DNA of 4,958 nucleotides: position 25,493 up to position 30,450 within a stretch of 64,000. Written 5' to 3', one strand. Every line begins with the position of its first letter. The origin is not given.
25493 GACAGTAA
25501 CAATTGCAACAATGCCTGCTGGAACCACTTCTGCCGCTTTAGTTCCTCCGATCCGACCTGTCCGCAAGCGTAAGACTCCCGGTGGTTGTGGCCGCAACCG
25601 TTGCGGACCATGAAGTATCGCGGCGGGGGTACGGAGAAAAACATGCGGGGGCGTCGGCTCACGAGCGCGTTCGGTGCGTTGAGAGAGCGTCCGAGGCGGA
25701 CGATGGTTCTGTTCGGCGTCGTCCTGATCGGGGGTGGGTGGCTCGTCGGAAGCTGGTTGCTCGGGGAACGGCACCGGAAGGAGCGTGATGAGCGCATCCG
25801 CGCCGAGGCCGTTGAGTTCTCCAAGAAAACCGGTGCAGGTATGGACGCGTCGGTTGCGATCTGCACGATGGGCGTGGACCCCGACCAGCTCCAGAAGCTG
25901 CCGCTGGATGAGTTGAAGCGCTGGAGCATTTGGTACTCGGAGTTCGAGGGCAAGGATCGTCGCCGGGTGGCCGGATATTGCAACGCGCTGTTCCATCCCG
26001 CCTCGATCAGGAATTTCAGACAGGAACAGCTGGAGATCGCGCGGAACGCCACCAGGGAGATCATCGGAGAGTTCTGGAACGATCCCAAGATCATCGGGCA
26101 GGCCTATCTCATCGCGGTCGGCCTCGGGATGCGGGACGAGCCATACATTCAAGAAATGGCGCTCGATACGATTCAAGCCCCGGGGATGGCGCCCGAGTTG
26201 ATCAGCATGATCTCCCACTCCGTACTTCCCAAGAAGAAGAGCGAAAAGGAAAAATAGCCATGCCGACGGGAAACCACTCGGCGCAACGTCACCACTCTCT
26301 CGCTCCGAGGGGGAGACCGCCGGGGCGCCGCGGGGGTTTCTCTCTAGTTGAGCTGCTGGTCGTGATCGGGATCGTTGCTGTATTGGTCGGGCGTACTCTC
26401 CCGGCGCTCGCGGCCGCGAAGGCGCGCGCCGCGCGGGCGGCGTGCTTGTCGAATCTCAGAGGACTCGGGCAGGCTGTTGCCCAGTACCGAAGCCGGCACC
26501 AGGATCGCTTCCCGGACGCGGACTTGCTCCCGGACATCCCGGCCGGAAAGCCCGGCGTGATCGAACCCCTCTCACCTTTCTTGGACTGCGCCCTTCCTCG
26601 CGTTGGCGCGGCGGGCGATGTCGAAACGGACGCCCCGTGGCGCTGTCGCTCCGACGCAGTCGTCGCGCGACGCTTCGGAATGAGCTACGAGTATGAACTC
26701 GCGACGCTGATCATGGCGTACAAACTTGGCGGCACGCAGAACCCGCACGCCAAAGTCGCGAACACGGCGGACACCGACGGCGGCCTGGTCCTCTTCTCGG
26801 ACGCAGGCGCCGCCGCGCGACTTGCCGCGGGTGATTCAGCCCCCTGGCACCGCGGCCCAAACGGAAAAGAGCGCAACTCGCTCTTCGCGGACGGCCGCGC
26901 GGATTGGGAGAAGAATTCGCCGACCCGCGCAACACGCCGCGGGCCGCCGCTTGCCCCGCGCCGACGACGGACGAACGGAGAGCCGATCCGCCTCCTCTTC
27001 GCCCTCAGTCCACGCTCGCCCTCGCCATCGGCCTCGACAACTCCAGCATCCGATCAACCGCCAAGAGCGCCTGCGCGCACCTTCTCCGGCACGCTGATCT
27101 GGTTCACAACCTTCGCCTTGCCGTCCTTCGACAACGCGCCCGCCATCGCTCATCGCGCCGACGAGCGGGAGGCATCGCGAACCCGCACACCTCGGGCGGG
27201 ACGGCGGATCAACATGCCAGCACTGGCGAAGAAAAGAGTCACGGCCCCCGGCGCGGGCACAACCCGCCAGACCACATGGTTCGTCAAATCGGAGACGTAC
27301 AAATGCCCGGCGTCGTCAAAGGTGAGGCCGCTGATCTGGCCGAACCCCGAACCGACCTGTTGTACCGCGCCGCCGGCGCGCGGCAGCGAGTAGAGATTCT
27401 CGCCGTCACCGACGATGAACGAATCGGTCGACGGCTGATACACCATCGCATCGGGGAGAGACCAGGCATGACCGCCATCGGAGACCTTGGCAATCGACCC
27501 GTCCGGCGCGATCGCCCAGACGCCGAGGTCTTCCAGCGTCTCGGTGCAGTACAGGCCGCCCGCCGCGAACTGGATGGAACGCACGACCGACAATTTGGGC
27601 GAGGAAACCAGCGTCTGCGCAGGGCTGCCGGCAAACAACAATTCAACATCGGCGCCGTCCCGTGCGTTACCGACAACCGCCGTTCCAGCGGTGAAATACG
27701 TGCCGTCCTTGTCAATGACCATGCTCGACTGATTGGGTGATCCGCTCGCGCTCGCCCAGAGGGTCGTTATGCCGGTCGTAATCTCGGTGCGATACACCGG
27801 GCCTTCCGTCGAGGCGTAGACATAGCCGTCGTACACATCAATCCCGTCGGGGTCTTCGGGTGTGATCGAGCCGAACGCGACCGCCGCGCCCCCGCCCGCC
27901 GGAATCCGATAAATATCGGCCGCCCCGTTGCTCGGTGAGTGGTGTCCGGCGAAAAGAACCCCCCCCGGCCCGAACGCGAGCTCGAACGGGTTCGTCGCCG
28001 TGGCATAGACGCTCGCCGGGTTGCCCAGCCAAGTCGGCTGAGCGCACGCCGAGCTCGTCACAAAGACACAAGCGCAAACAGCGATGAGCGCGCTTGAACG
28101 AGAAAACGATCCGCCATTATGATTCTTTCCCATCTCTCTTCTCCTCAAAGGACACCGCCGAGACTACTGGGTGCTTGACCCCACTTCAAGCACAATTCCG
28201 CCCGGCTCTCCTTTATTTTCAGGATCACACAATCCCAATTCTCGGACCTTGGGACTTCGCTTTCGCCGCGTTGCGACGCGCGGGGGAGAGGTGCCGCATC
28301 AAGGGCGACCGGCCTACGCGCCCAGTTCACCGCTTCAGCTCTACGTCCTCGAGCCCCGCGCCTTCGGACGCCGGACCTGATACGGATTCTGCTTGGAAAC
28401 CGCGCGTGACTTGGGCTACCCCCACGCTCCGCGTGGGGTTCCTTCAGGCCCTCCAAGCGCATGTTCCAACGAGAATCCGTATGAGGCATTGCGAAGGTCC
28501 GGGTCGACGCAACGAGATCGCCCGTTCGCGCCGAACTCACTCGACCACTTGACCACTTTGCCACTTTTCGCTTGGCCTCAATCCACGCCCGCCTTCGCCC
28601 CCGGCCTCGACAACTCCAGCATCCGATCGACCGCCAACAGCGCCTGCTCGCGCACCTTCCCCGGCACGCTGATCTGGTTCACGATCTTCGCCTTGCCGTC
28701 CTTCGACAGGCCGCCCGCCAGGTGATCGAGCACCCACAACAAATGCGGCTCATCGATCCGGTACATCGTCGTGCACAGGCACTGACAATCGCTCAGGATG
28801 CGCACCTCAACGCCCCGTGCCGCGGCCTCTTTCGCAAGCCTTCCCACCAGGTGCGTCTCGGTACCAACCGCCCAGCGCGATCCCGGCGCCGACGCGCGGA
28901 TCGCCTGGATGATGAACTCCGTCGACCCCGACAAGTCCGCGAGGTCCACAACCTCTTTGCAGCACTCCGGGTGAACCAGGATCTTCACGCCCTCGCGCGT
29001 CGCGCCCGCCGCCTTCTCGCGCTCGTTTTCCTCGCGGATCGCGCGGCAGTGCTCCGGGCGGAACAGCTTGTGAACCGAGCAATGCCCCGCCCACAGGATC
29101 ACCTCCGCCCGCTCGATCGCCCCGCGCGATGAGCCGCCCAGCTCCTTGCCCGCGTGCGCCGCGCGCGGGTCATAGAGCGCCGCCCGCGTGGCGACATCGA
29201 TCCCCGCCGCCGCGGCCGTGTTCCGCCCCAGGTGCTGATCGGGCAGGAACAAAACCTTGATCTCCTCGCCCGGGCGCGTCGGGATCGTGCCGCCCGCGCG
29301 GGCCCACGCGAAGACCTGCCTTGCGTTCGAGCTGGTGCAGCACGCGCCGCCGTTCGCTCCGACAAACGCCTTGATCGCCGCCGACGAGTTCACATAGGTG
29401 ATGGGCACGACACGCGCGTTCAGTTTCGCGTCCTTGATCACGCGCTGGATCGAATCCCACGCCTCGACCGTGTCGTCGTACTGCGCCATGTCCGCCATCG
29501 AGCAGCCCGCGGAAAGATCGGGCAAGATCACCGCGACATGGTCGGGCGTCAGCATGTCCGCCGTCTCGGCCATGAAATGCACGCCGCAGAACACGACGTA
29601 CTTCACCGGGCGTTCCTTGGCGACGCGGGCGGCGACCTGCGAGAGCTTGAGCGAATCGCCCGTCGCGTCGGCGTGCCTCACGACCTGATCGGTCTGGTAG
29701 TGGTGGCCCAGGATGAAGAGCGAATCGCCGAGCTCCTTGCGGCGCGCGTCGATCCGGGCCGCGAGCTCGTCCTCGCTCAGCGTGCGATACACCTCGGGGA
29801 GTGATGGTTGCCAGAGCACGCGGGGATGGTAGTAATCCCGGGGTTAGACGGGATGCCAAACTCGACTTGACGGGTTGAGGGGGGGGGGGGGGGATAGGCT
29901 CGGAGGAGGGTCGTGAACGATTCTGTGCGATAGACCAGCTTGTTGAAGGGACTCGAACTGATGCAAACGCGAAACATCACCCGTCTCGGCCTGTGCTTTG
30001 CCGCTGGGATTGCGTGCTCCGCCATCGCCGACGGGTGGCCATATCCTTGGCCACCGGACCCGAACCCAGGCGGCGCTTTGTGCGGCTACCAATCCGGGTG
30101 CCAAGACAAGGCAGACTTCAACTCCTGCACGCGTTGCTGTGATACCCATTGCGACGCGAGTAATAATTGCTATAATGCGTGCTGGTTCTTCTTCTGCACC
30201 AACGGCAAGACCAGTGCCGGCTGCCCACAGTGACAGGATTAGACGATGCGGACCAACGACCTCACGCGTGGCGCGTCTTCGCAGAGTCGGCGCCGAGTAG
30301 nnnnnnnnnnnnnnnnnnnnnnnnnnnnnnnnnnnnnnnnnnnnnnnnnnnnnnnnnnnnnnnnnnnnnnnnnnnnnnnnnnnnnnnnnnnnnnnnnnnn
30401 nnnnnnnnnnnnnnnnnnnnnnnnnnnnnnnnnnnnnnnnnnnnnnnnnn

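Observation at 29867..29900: G15 homopolymer between a TTGACG box and the second module (and 60 nt upstream of divergent nadA)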

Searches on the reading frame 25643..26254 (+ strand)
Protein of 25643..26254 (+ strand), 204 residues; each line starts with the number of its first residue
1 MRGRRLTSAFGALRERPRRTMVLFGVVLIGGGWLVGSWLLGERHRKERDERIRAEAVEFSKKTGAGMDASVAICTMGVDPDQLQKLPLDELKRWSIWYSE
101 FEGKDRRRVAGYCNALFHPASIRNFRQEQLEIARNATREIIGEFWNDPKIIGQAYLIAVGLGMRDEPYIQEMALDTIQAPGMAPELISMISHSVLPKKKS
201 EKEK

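Call 37: find_encoding_contigs(protein=window:25643-26254:+, flank=5000, max_places=10)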
Protein seq(204 aa) (204 aa): no gene with exactly this product is on record in the collection.

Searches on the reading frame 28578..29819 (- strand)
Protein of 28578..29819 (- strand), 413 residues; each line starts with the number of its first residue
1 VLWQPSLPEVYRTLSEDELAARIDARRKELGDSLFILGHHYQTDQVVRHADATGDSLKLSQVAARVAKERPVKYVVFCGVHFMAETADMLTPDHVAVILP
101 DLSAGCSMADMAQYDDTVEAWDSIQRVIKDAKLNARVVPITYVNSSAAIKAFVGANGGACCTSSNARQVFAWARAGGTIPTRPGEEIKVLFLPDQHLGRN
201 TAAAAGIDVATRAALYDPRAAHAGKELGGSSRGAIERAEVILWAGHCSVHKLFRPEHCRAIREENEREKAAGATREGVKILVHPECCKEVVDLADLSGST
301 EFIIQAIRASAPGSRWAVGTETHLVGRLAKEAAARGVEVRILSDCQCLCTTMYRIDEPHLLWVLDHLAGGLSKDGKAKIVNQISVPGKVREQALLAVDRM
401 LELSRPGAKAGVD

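Call 17: find_encoding_contigs(protein=window:28581-29819:-, flank=1500, max_places=10)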
Protein seq(413 aa) (413 aa): no gene with exactly this product is on record in the collection.

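Call 32: find_related_loci(query=window:28578-29816:-, collection=genome_contigs, flank=1500)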
Query window:28578-29816:- (412 aa) in genome_contigs; peptide patterns used: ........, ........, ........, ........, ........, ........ (x = any residue, [..] = any of these).
357 stretches matched a pattern; 273 encode a relative of the query (tblastn E <= 1e-3); the best 80 are kept; 80 distinct loci.
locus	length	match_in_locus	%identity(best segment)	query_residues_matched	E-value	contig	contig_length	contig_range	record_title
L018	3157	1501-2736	95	1-412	0e+0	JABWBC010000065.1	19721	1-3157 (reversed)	MAG: Phycisphaerales bacterium isolate MAG_20 scaffold_2866, whole genome shotgun sequence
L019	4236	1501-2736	96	1-412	0e+0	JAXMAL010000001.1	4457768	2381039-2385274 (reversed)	MAG: Phycisphaerales bacterium isolate STL-PLA9 C1.90.fa-1, whole genome shotgun sequence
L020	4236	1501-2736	93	1-412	0e+0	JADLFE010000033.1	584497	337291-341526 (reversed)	MAG: Phycisphaerales bacterium isolate SJ353 c_000001000215, whole genome shotgun sequence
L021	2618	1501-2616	93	1-372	0e+0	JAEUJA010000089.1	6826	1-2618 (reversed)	MAG: Phycisphaerae bacterium isolate new MAG-57 k141_1095932, whole genome shotgun sequence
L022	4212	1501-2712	73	1-411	0e+0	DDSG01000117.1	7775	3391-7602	MAG TPA_asm: Phycisphaerales bacterium UBA2396 UBA2396_contig_2140, whole genome shotgun sequence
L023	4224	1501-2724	71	1-408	0e+0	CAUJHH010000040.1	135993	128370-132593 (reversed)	MAG: Planctomycetota bacterium isolate KLAP126 genome assembly, contig: KLAP126_692973, whole genome shotgun sequence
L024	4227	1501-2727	71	1-408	0e+0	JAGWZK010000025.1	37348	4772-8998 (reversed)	MAG: Planctomycetota bacterium isolate REEB511 contig-150_1844, whole genome shotgun sequence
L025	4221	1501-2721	71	1-407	0e+0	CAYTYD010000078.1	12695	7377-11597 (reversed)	MAG TPA_asm: uncultured Phycisphaeraceae bacterium isolate SRP189682_co2_274 genome assembly, contig: NODE_8667_length_1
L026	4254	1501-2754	71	1-412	0e+0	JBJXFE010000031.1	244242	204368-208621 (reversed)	MAG: Phycisphaerales bacterium isolate F1F2.bin.534 k127_3538625, whole genome shotgun sequence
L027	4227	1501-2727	71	1-404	0e+0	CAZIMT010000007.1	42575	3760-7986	MAG TPA_asm: uncultured Phycisphaeraceae bacterium isolate SRP128246_co1_508 genome assembly, contig: NODE_1154_length_4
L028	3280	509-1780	71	1-411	0e+0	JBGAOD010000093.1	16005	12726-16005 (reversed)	MAG: Phycisphaerales bacterium isolate MAG_AAO_H10.069 AAOH10-69_opera_contig_10784, whole genome shotgun sequence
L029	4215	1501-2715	71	1-408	0e+0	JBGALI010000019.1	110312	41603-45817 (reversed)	MAG: Phycisphaerales bacterium isolate MAG_AAO_H125.64 AAOH125-64_opera_contig_726, whole genome shotgun sequence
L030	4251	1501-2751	69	1-408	0e+0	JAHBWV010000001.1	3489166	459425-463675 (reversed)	MAG: Phycisphaeraceae bacterium isolate ACE_PLA1 PLA1_1, whole genome shotgun sequence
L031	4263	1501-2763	67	1-408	0e+0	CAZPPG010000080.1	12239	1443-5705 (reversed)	MAG TPA_asm: uncultured Phycisphaeraceae bacterium isolate binchicken_co235_38 genome assembly, contig: NODE_12587_lengt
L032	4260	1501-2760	70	1-407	0e+0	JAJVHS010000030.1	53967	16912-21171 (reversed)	MAG: Phycisphaerales bacterium isolate Bin_122_1R c_000000001946, whole genome shotgun sequence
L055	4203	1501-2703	69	1-403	0e+0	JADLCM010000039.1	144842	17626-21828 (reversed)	MAG: Phycisphaerales bacterium isolate SJ233 c_000000776737, whole genome shotgun sequence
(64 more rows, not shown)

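Call 33: search_protein_families(library=pfam, proteins=[window:28578-29819:-], max_evalue=0.01)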
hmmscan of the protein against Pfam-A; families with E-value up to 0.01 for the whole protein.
window:28578-29819:- (413 aa): 1 family
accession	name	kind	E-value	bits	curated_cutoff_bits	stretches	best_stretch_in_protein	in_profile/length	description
PF02445.21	NadA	-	1.3e-79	267.9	27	1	22-402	2-295/295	Quinolinate synthetase A protein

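Call 36: find_encoding_contigs(protein=window:28581-29792:-, flank=1500, max_places=10)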
Protein seq(404 aa) (404 aa): no gene with exactly this product is on record in the collection.

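Call 56: search_protein_families(library=ncbifam, proteins=[L055:3176-3862:+], max_evalue=0.01)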
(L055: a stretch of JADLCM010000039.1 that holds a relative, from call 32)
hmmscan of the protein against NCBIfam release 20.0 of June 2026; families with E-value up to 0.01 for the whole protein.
L055:3176-3862:+ (228 aa): 9 families
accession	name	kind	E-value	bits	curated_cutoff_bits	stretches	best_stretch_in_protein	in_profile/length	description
NF007862.0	PRK10574.1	equivalog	0.00016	21.8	138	1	7-51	2-46/145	prepilin peptidase-dependent pilin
TIGR01708.2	typeII_sec_gspH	equivalog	0.00017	21.7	80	1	10-50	2-42/169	type II secretion system minor pseudopilin GspH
TIGR02532.1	IV_pilin_GFxxxE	domain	0.00017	21.3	16.3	1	9-30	1-22/24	prepilin-type N-terminal cleavage/methylation domain-containing protein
NF041013.1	T4P_ComGE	equivalog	0.00022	21.2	49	1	9-52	3-46/83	competence type IV pilus minor pilin ComGE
TIGR01710.1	typeII_sec_gspG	equivalog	0.00036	20.6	88.85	1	10-63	1-54/134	type II secretion system major pseudopilin GspG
NF040999.1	pilin_ComGC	equivalog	0.00052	20.2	75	1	10-46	2-38/84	competence type IV pilus major pilin ComGC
TIGR02596.1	TIGR02596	subfamily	0.0023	18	70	0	12-43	1-32/196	Verru_Chthon cassette protein D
NF041775.1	typeIV_PilA_Myxo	equivalog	0.0037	17.3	400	1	4-35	5-36/214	type IV pilin protein PilA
NF040982.1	ComGD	equivalog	0.0048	17.3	70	1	10-53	2-45/139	competence type IV pilus minor pilin ComGD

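Call 58: find_homologous_proteins(query=L055:3176-3862:+, max_evalue=1e-10)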
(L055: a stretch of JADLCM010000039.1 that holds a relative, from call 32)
Query L055:3176-3862:+ (228 aa): 2 proteins with E <= 1e-10 among 726 candidates.
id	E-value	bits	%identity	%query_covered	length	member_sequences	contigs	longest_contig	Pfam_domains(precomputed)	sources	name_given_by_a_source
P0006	1.1e-141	488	94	100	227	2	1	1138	PF07963.18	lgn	-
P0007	1.2e-25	108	37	97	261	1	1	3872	-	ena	-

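Call 59: find_encoding_contigs(protein=P0006, flank=1500, max_places=10)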
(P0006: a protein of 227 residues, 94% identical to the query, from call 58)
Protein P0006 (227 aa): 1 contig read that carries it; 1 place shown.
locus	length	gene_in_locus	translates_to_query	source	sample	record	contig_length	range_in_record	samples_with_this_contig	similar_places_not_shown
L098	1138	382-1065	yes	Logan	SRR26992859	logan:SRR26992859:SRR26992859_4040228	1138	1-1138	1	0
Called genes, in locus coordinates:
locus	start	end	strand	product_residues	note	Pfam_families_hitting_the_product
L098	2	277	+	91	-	?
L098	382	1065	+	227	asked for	PF07963:N_methyl (weak)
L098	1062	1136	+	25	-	?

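Call 60: find_encoding_contigs(protein=P0007, flank=1500, max_places=10)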
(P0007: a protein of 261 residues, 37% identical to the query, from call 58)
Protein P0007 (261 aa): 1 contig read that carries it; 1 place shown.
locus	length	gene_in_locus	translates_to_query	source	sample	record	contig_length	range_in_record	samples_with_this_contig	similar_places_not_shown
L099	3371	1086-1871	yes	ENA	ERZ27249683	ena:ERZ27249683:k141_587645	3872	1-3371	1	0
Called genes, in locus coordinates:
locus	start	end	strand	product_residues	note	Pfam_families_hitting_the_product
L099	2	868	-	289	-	?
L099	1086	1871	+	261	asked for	-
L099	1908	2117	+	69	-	-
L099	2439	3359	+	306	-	-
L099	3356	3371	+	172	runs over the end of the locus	?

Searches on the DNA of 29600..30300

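Call 52: search_rna_families(source=window, start=29600, end=30300, threshold=evalue, max_evalue=1)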
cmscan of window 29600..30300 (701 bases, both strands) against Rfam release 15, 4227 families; matches with E-value up to 1: 1.
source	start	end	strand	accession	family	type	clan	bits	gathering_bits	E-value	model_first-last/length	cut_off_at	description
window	29851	29904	-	RF01986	ZEB2_AS1_3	Gene; lncRNA;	-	21.3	55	0.041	1-100/100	no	ZEB2 antisense RNA 1 conserved region 3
